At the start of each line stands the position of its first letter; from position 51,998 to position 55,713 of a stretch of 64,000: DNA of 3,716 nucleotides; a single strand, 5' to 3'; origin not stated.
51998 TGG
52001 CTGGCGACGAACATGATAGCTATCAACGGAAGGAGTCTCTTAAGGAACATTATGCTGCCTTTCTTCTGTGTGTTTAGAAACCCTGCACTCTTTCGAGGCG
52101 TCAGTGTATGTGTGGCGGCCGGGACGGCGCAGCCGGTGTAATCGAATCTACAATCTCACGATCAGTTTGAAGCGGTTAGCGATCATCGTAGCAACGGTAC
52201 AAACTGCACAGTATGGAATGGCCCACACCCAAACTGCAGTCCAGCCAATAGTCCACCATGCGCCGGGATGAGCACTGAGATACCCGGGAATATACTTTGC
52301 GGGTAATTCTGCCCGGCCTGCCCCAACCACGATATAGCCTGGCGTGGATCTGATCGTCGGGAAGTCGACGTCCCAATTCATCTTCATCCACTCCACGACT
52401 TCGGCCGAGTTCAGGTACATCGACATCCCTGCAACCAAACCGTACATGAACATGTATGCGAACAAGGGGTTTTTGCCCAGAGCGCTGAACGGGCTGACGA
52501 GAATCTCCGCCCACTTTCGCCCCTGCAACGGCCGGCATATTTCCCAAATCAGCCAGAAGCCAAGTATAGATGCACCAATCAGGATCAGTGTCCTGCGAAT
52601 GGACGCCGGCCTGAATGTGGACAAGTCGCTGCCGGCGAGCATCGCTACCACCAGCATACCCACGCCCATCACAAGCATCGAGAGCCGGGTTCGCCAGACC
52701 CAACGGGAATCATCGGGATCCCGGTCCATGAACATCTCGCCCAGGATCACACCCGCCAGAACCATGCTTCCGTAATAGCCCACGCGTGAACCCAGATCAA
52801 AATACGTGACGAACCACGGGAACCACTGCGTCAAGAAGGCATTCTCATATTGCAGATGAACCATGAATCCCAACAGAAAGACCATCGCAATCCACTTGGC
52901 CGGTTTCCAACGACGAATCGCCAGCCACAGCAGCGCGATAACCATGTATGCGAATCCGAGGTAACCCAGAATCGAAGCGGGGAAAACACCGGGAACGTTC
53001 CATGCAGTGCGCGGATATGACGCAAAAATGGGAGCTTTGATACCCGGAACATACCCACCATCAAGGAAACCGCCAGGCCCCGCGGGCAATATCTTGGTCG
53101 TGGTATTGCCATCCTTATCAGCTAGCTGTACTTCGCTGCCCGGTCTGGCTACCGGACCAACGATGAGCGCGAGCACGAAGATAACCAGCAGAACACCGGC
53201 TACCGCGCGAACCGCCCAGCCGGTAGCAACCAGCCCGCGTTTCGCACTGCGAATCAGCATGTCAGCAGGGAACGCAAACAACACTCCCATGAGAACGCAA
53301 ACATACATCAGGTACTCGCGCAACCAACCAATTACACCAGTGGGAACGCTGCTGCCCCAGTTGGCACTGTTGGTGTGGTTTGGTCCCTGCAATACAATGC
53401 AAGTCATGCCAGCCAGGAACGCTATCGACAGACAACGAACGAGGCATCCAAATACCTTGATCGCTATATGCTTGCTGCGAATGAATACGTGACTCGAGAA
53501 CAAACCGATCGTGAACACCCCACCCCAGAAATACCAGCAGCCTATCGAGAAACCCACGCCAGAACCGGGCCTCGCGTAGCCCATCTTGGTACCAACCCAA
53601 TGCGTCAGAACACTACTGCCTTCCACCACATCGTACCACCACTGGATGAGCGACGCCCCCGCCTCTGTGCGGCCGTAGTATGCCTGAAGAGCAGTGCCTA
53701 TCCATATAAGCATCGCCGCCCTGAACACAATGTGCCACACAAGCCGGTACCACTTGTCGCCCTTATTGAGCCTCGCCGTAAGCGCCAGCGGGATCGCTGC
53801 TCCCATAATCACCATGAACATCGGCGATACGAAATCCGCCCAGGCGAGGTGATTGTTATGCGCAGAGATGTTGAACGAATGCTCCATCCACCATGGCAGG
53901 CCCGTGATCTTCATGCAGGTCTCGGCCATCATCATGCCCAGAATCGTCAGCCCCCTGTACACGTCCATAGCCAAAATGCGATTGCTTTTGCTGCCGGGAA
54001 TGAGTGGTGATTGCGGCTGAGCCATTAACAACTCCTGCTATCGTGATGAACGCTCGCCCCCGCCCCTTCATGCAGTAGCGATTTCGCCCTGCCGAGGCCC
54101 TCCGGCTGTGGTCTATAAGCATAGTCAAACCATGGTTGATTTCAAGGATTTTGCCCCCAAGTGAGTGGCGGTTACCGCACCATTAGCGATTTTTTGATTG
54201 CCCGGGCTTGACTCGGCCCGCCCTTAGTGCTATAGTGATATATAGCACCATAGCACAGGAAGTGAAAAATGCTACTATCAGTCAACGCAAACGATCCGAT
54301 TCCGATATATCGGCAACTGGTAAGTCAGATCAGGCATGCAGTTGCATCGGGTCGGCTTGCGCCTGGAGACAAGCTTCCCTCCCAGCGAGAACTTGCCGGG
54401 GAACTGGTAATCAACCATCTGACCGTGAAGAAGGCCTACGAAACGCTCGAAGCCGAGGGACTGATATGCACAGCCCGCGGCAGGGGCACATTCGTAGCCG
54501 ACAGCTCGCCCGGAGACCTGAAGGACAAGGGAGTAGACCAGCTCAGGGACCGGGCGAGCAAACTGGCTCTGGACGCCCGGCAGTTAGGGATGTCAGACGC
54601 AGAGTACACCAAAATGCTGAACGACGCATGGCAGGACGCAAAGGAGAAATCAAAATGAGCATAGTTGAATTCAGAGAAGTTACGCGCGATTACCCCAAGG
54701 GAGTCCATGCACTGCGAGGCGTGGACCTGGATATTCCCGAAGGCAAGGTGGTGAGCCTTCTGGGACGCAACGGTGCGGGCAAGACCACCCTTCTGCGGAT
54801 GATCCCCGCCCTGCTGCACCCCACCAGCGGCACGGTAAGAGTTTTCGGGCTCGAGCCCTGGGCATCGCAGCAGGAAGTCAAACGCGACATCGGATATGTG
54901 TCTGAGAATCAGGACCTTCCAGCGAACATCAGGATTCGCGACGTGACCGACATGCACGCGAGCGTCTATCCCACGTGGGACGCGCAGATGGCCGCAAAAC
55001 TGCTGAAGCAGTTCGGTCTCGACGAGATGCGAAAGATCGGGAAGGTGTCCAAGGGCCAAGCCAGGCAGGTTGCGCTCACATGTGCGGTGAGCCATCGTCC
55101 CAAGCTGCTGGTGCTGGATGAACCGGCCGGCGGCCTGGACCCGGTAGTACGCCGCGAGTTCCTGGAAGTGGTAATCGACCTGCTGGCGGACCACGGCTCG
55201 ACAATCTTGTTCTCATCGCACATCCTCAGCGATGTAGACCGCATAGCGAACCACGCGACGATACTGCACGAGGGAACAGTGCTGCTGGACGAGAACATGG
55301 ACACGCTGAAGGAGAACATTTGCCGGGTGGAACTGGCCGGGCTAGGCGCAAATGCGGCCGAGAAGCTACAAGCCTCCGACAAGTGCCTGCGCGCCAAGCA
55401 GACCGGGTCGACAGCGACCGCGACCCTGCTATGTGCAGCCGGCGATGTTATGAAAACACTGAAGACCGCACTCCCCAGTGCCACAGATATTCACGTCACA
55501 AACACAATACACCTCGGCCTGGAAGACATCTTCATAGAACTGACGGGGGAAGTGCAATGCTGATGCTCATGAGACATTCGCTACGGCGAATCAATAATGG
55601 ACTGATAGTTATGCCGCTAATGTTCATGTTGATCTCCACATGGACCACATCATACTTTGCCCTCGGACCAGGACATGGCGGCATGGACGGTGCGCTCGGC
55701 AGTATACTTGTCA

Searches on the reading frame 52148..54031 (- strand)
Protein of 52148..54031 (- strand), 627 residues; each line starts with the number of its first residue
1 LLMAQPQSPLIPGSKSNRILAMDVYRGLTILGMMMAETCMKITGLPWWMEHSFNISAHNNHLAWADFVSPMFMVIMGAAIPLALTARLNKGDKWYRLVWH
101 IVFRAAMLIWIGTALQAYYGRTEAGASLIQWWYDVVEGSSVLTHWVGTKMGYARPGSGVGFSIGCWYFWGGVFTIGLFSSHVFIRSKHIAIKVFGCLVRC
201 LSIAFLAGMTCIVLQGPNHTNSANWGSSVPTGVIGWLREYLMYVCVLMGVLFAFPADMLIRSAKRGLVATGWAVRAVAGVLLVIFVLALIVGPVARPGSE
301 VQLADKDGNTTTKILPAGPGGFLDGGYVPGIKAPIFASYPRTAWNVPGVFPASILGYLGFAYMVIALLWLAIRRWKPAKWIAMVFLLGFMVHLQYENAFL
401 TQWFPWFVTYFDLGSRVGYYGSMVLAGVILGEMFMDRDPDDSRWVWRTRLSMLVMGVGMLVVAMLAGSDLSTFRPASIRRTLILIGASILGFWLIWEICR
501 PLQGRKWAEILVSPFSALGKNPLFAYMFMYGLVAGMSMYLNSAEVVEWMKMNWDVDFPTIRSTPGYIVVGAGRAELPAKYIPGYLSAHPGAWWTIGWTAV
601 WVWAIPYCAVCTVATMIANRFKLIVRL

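Call 22: search_protein_families(library=pfam, proteins=[window:52148-54031:-], max_evalue=0.001)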
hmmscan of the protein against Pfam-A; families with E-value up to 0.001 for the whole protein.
window:52148-54031:- (627 aa): 1 family
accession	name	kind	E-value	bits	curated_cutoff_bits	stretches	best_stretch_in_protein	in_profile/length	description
PF16401.11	DUF5009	-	2.5e-07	30.8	25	1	21-110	4-98/260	Domain of unknown function (DUF5009)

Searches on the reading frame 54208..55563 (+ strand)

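Call 22: search_protein_families(library=pfam, proteins=[window:54208-55563:+], max_evalue=0.001)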
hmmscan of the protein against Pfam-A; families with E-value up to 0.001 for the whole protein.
window:54208-55563:+ (451 aa): 2 families
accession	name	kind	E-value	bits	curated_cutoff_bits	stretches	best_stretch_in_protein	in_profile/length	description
PF00005.33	ABC_tran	-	4.7e-27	95.7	25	1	169-307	1-136/137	ABC transporter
PF13304.12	AAA_21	-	1.7e-09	38.6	27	1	276-338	234-298/304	AAA domain, putative AbiEii toxin, Type IV TA system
